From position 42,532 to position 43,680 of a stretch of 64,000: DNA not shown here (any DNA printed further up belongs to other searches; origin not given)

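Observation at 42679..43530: Thiol peroxidase (Tpx) fused to a pterin-4a-carbinolamine dehydratase (DCoH)-like domain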

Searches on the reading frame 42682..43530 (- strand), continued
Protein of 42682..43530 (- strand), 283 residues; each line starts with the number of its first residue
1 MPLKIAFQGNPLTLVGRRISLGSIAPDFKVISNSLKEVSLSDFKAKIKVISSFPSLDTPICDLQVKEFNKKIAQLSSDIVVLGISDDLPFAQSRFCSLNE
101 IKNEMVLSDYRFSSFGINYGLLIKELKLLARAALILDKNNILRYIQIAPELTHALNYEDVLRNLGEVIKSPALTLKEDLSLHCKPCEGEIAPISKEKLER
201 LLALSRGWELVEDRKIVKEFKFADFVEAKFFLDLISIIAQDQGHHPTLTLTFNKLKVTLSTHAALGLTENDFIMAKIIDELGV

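Call 44: predict_structure(alignment_id=A3)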
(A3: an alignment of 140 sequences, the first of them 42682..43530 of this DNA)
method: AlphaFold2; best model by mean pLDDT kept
length: 283 residues; sequences in the alignment: 140
mean_pLDDT: 89.0   pTM: 0.86
mean pLDDT of the five models: 89.0, 89.0, 88.7, 88.3, 88.1
residues with pLDDT >= 90: 175; 70-90: 93; 50-70: 15; < 50: 0
segments of 3 or more residues with pLDDT < 50: none
pLDDT, mean of each block of 10 residues (from residue 1): 93 92 92 94 94 84 77 82 95 89 92 95 95 95 96 90 93 71 67 84 89 92 96 94 93 96 79 92 69
secondary structure, 60 per line:
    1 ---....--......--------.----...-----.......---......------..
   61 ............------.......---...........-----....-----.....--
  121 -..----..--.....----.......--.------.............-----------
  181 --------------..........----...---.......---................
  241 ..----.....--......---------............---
elements in order: E4-7 E10-15 E29-31 E37-39 H40-43 E47-52 H59-72 E79-85 H89-99 E105-108 H114-118 E132-136 E141-147 H157-169 H195-204 E209-211 E215-221 H225-242 E247-251 E254-259 H269-280

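Call 57: fold_search(model_id=the predicted structure, library=pdb)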
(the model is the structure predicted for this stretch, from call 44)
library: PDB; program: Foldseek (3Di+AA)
matches with E <= 10: 1393; with E <= 0.001: 699
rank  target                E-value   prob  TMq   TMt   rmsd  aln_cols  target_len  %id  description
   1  3p7x_B                4.7e-20  1.00  0.55  0.95   1.2       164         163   43  Crystal structure of an atypical two-cysteine peroxiredoxin (SAOUHSC_01822) from Staphylococcus aureus NCTC8325 (released 2011-10-19)
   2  2yzh_D                6.4e-20  1.00  0.56  0.92   1.6       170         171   39  Crystal structure of peroxiredoxin-like protein from Aquifex aeolicus (released 2007-11-06)
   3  3p7x_A                2.7e-19  1.00  0.54  0.91   1.4       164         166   43  Crystal structure of an atypical two-cysteine peroxiredoxin (SAOUHSC_01822) from Staphylococcus aureus NCTC8325 (released 2011-10-19)
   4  1psq_A                3.4e-19  1.00  0.55  0.94   1.4       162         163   41  Structure of a probable thiol peroxidase from Streptococcus pneumoniae (released 2003-07-08)
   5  2yzh_A                3.6e-19  1.00  0.56  0.91   1.6       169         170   40  Crystal structure of peroxiredoxin-like protein from Aquifex aeolicus (released 2007-11-06)
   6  2xpd_F                8.0e-19  1.00  0.55  0.92   1.5       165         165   39  Reduced Thiol peroxidase (Tpx) from yersinia Pseudotuberculosis (released 2011-06-29)
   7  2xpd_B                1.3e-18  1.00  0.55  0.93   1.6       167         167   40  Reduced Thiol peroxidase (Tpx) from yersinia Pseudotuberculosis (released 2011-06-29)
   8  2xpd_C                1.5e-18  1.00  0.55  0.90   1.8       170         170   39  Reduced Thiol peroxidase (Tpx) from yersinia Pseudotuberculosis (released 2011-06-29)
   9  2jsy_MODEL_1_A        1.6e-18  1.00  0.54  0.89   2.3       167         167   45  Solution structure of Tpx in the oxidized state (released 2008-07-22)
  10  9f5v_A                1.7e-18  1.00  0.54  0.91   1.6       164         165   36  Crystal structure of thiol peroxidase from Helicobacter pylori (HpTx, reduced) (released 2025-05-14)
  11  2yjh                  2.1e-18  1.00  0.54  0.91   1.6       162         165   40  Thiol Peroxidase from Yersinia Psuedotuberculosis, inactive mutant C61S (released 2012-03-14)
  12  9f5v_B                2.2e-18  1.00  0.54  0.91   1.5       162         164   36  Crystal structure of thiol peroxidase from Helicobacter pylori (HpTx, reduced) (released 2025-05-14)
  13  9f64                  4.3e-18  1.00  0.53  0.89   1.8       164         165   35  Crystal structure of thiol peroxidase mutant (C94A) in complex with Metro* (H. pylori (released 2025-05-14)
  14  4af2                  5.2e-18  1.00  0.54  0.87   1.8       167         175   37  C61S mutant of thiol peroxidase form E. coli. (released 2012-05-02)
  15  2xpd_A                7.0e-18  1.00  0.55  0.92   1.6       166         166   39  Reduced Thiol peroxidase (Tpx) from yersinia Pseudotuberculosis (released 2011-06-29)
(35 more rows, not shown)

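Call 70: find_homologous_proteins(query=P0157, max_evalue=1e-10)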
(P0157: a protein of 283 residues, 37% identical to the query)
Query P0157 (283 aa): 388 proteins with E <= 1e-10 among 1601 candidates; the best 120 are listed.
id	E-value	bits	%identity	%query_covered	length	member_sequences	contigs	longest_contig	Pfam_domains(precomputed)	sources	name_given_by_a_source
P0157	1.2e-185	633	100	100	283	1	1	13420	PF01329.25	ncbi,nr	ncbi:MAG: hypothetical protein GF333_03595 [Candidatus Omnitrophica bacterium]|nr:hypothetical prote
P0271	1.6e-53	200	38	95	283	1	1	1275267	PF08534.17,PF01329.25,PF00578.28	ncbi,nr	ncbi:MAG: thiol peroxidase [Candidatus Omnitrophota bacterium]|nr:MAG: thiol peroxidase [Candidatus 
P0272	6.2e-52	195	46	93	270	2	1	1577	PF08534.17,PF01329.25,PF00578.28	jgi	jgi:thiol peroxidase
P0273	1.7e-51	193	38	95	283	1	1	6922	PF08534.17,PF01329.25,PF00578.28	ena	-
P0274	2.5e-51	193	42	95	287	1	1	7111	PF08534.17,PF01329.25,PF00578.28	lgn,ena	-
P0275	7.4e-51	191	42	94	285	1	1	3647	PF08534.17,PF01329.25,PF00578.28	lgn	-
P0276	1.0e-50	191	37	94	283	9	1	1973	PF08534.17,PF01329.25,PF00578.28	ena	-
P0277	1.3e-50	191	39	94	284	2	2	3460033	PF08534.17,PF01329.25,PF00578.28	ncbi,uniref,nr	ncbi:MAG: thiol peroxidase [Candidatus Loosdrechtia sp.]|uniref:thiol peroxidase n=1 Tax=Candidatus 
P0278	1.9e-50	190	38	95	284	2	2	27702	PF08534.17,PF01329.25,PF00578.28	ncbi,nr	ncbi:MAG: thiol peroxidase [Candidatus Omnitrophica bacterium]|nr:thiol peroxidase [Candidatus Omnit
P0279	2.5e-50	190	39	95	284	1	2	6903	PF08534.17,PF01329.25,PF00578.28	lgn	-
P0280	3.1e-50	189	42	95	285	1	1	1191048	PF08534.17,PF01329.25,PF00578.28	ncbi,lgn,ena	-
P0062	4.2e-50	189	41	94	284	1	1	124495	PF08534.17,PF01329.25,PF00578.28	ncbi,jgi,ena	ncbi:MAG: thiol peroxidase [Candidatus Omnitrophota bacterium]|jgi:thiol peroxidase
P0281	4.7e-50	189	38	95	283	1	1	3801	PF08534.17,PF01329.25,PF00578.28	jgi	jgi:thiol peroxidase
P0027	4.8e-50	189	39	95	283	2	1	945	PF08534.17,PF01329.25,PF00578.28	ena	-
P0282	4.9e-50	189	38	95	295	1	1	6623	PF08534.17,PF01329.25,PF00578.28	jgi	-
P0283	6.3e-50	188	40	95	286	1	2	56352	PF08534.17,PF01329.25,PF00578.28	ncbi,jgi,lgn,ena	-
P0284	1.0e-49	188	38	95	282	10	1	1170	PF08534.17,PF01329.25,PF00578.28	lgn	-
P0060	1.2e-49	187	40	95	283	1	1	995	PF08534.17,PF01329.25,PF00578.28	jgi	jgi:thioredoxin-dependent peroxiredoxin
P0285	1.2e-49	187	37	95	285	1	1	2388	PF08534.17,PF01329.25,PF00578.28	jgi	-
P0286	1.3e-49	187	37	94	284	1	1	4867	PF08534.17,PF01329.25,PF00578.28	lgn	-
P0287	1.7e-49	187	39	95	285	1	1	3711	PF08534.17,PF01329.25,PF00578.28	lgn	-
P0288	1.8e-49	187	41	91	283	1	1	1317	PF08534.17,PF01329.25,PF00578.28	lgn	-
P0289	2.0e-49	187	37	95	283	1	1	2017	PF08534.17,PF01329.25,PF00578.28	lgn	-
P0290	2.1e-49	187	36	95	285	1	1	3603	PF08534.17,PF01329.25,PF00578.28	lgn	-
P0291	2.1e-49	187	38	94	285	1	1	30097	PF08534.17,PF01329.25,PF00578.28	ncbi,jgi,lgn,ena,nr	ncbi:MAG TPA: thiol peroxidase [Candidatus Margulisiibacteriota bacterium]|nr:thiol peroxidase [Cand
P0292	2.6e-49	186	38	95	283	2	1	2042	PF08534.17,PF01329.25,PF00578.28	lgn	-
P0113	2.8e-49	186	40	96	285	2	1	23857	PF08534.17,PF01329.25,PF00578.28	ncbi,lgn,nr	ncbi:MAG: thiol peroxidase [Candidatus Omnitrophota bacterium]|nr:thiol peroxidase [Candidatus Omnit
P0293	3.9e-49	186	37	95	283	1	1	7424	PF08534.17,PF01329.25,PF00578.28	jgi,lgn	jgi:thiol peroxidase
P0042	6.0e-49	185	37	95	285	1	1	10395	PF08534.17,PF01329.25,PF00578.28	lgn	-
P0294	6.6e-49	185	39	96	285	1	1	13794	PF08534.17,PF01329.25,PF00578.28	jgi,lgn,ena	-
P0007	8.8e-49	185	40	95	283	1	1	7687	PF08534.17,PF01329.25,PF00578.28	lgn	-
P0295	8.8e-49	185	38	94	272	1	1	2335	PF08534.17,PF01329.25,PF00578.28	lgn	-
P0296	1.3e-48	184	37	93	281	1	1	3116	PF08534.17,PF01329.25,PF00578.28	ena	-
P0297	1.3e-48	184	39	95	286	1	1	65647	PF08534.17,PF01329.25,PF00578.28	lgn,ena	-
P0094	1.4e-48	184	40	96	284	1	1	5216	PF08534.17,PF01329.25,PF00578.28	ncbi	-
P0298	1.5e-48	184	39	95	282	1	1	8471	PF08534.17,PF01329.25,PF00578.28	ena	-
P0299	1.5e-48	184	40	95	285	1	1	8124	PF08534.17,PF01329.25,PF00578.28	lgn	-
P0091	1.6e-48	184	37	94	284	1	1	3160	PF08534.17,PF01329.25,PF00578.28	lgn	-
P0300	1.7e-48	184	38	96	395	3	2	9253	PF08534.17,PF00581.26,PF01329.25,PF00578.28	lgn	-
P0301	2.0e-48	183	38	95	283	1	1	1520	PF08534.17,PF01329.25,PF00578.28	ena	-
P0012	2.0e-48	183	37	95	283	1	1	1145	PF08534.17,PF01329.25,PF00578.28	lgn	-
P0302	2.4e-48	183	38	95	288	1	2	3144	PF08534.17,PF01329.25,PF00578.28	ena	-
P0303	2.4e-48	183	38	94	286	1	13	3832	PF08534.17,PF01329.25,PF00578.28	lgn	-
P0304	2.6e-48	183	38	95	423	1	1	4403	PF08534.17,PF00581.26,PF01329.25,PF00578.28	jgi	jgi:thiol peroxidase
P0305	2.7e-48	183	37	95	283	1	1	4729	PF08534.17,PF01329.25,PF00578.28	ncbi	ncbi:MAG: thiol peroxidase [Deltaproteobacteria bacterium]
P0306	2.9e-48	183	39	95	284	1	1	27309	PF08534.17,PF01329.25,PF00578.28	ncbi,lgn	-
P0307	3.1e-48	183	41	95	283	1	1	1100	PF08534.17,PF01329.25,PF00578.28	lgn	-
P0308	3.2e-48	183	40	95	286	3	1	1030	PF08534.17,PF01329.25,PF00578.28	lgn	-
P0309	3.8e-48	183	36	95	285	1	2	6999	PF08534.17,PF01329.25,PF00578.28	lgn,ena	-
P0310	4.5e-48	182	39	95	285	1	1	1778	PF08534.17,PF01329.25,PF00578.28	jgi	-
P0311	4.8e-48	182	35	94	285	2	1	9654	PF08534.17,PF01329.25,PF00578.28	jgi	jgi:thiol peroxidase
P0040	6.6e-48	182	37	95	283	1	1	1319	PF08534.17,PF01329.25,PF00578.28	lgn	-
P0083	6.7e-48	182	38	95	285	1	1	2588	PF08534.17,PF01329.25,PF00578.28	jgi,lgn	jgi:thiol peroxidase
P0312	6.9e-48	182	38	95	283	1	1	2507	PF08534.17,PF01329.25,PF00578.28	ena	-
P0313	7.1e-48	182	40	95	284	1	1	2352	PF08534.17,PF01329.25,PF00578.28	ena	-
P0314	7.2e-48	182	37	95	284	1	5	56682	PF08534.17,PF01329.25,PF00578.28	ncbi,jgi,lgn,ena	jgi:thiol peroxidase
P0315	7.3e-48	182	37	93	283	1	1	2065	PF08534.17,PF01329.25,PF00578.28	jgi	jgi:thioredoxin-dependent peroxiredoxin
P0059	7.8e-48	181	38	95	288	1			PF08534.17,PF01329.25,PF00578.28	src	-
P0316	7.8e-48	181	39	95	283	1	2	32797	PF08534.17,PF01329.25,PF00578.28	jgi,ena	-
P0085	8.7e-48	181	37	95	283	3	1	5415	PF08534.17,PF01329.25,PF00578.28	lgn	-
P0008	9.1e-48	181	37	95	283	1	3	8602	PF08534.17,PF01329.25,PF00578.28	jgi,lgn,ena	jgi:thiol peroxidase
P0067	9.7e-48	181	36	95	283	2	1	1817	PF08534.17,PF01329.25,PF00578.28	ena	-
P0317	1.0e-47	181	39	95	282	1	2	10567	PF08534.17,PF01329.25,PF00578.28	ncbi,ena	-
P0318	1.2e-47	181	39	95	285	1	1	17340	PF08534.17,PF01329.25,PF00578.28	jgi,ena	-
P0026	1.3e-47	181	37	95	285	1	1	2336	PF08534.17,PF01329.25,PF00578.28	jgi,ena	-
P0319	1.3e-47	181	36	95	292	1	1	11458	PF08534.17,PF01329.25,PF00578.28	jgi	-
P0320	1.4e-47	181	39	95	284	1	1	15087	PF08534.17,PF01329.25,PF00578.28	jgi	jgi:thiol peroxidase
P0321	1.6e-47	180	38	95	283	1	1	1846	PF08534.17,PF01329.25,PF00578.28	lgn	-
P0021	1.7e-47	180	39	95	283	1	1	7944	PF08534.17,PF01329.25,PF00578.28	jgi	-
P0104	1.7e-47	180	37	95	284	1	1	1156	PF08534.17,PF01329.25,PF00578.28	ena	-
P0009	1.8e-47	180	39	95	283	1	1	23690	PF08534.17,PF01329.25,PF00578.28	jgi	-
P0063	1.9e-47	180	37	95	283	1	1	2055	PF08534.17,PF01329.25,PF00578.28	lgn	-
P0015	2.0e-47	180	38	95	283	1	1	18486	PF08534.17,PF01329.25,PF00578.28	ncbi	-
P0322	2.8e-47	180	36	94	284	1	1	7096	PF08534.17,PF01329.25,PF00578.28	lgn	-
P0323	3.0e-47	180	39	95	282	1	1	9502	PF08534.17,PF01329.25,PF00578.28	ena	-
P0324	3.1e-47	180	36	94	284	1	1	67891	PF08534.17,PF01329.25,PF00578.28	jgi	jgi:thioredoxin-dependent peroxiredoxin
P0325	4.2e-47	179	38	95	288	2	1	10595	PF08534.17,PF01329.25,PF00578.28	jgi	-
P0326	4.3e-47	179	36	94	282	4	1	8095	PF08534.17,PF01329.25,PF00578.28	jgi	jgi:thiol peroxidase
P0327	4.4e-47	179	37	96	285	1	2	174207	PF08534.17,PF01329.25,PF00578.28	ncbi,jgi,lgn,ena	-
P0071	4.4e-47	179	38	94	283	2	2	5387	PF08534.17,PF01329.25,PF00578.28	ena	-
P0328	4.7e-47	179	41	95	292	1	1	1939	PF08534.17,PF01329.25,PF00578.28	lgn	-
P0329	4.8e-47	179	39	94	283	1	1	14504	PF08534.17,PF01329.25,PF00578.28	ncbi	-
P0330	5.1e-47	179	38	94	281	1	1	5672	PF08534.17,PF01329.25,PF00578.28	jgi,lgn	-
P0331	5.3e-47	179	36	95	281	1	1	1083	PF08534.17,PF01329.25,PF00578.28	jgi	jgi:thioredoxin-dependent peroxiredoxin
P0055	5.4e-47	179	37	95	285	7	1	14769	PF08534.17,PF01329.25,PF00578.28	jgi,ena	-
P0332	5.6e-47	179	38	94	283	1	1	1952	PF08534.17,PF01329.25,PF00578.28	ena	-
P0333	6.2e-47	179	35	94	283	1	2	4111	PF08534.17,PF01329.25,PF00578.28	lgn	-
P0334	6.5e-47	178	37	95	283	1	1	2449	PF08534.17,PF01329.25,PF00578.28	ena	-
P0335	7.4e-47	178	38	95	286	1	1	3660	PF08534.17,PF01329.25,PF00578.28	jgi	jgi:thioredoxin-dependent peroxiredoxin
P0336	7.7e-47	178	37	97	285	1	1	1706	PF08534.17,PF01329.25,PF00578.28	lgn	-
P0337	8.4e-47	178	38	94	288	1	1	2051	PF08534.17,PF01329.25,PF00578.28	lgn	-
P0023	8.4e-47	178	36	95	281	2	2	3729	PF08534.17,PF01329.25,PF00578.28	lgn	-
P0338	1.0e-46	178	37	95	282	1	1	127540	PF08534.17,PF01329.25,PF00578.28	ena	-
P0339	1.1e-46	178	36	96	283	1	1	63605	PF08534.17,PF01329.25,PF00578.28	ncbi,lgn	-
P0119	1.1e-46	178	40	95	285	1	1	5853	PF08534.17,PF01329.25,PF00578.28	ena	-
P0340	1.1e-46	178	38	95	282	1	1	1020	PF08534.17,PF01329.25,PF00578.28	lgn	-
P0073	1.2e-46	178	36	94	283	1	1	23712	PF08534.17,PF01329.25,PF00578.28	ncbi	-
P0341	1.3e-46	177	42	95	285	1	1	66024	PF08534.17,PF01329.25,PF00578.28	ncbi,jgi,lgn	ncbi:MAG: thiol peroxidase [Candidatus Omnitrophota bacterium]|jgi:thiol peroxidase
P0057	1.5e-46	177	37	95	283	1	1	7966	PF08534.17,PF01329.25,PF00578.28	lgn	-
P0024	1.7e-46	177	38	95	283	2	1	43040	PF08534.17,PF01329.25,PF00578.28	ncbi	ncbi:MAG: thiol peroxidase [Candidatus Omnitrophota bacterium]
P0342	1.8e-46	177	36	95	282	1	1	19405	PF08534.17,PF01329.25,PF00578.28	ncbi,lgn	-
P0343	1.9e-46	177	37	95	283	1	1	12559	PF08534.17,PF01329.25,PF00578.28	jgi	-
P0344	2.0e-46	177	36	96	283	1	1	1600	PF08534.17,PF01329.25,PF00578.28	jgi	jgi:thiol peroxidase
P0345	2.1e-46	177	36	95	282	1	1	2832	PF08534.17,PF01329.25,PF00578.28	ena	-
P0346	2.3e-46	177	38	96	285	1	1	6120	PF08534.17,PF01329.25,PF00578.28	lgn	-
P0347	2.4e-46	177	36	95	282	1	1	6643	PF08534.17,PF01329.25,PF00578.28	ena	-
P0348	2.4e-46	177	36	95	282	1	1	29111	PF08534.17,PF01329.25,PF00578.28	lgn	-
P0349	2.4e-46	177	36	96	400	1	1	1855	PF08534.17,PF00581.26,PF01329.25,PF00578.28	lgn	-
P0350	2.5e-46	177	37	95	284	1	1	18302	PF08534.17,PF01329.25,PF00578.28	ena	-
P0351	2.5e-46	177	36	95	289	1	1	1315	PF08534.17,PF01329.25,PF00578.28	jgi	jgi:thioredoxin-dependent peroxiredoxin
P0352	2.9e-46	176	39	95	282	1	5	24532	PF08534.17,PF01329.25,PF00578.28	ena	-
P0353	2.9e-46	176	39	95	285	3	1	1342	PF08534.17,PF01329.25,PF00578.28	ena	-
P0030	3.1e-46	176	39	95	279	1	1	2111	PF08534.17,PF01329.25,PF00578.28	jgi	jgi:thiol peroxidase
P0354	3.1e-46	176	37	95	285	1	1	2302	PF08534.17,PF01329.25,PF00578.28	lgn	-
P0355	3.3e-46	176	37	95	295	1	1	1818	PF08534.17,PF01329.25,PF00578.28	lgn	-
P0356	3.4e-46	176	37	95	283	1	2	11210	PF08534.17,PF01329.25,PF00578.28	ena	-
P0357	3.6e-46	176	38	93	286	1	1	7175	PF08534.17,PF01329.25,PF00578.28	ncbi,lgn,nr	ncbi:thiol peroxidase [candidate division FCPU426 bacterium]|nr:thiol peroxidase [candidate division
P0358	4.0e-46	176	39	95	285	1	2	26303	PF08534.17,PF01329.25,PF00578.28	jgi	jgi:thiol peroxidase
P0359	4.1e-46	176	37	95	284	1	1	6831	PF08534.17,PF01329.25,PF00578.28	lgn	-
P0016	4.3e-46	176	36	95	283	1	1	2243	PF08534.17,PF01329.25,PF00578.28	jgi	-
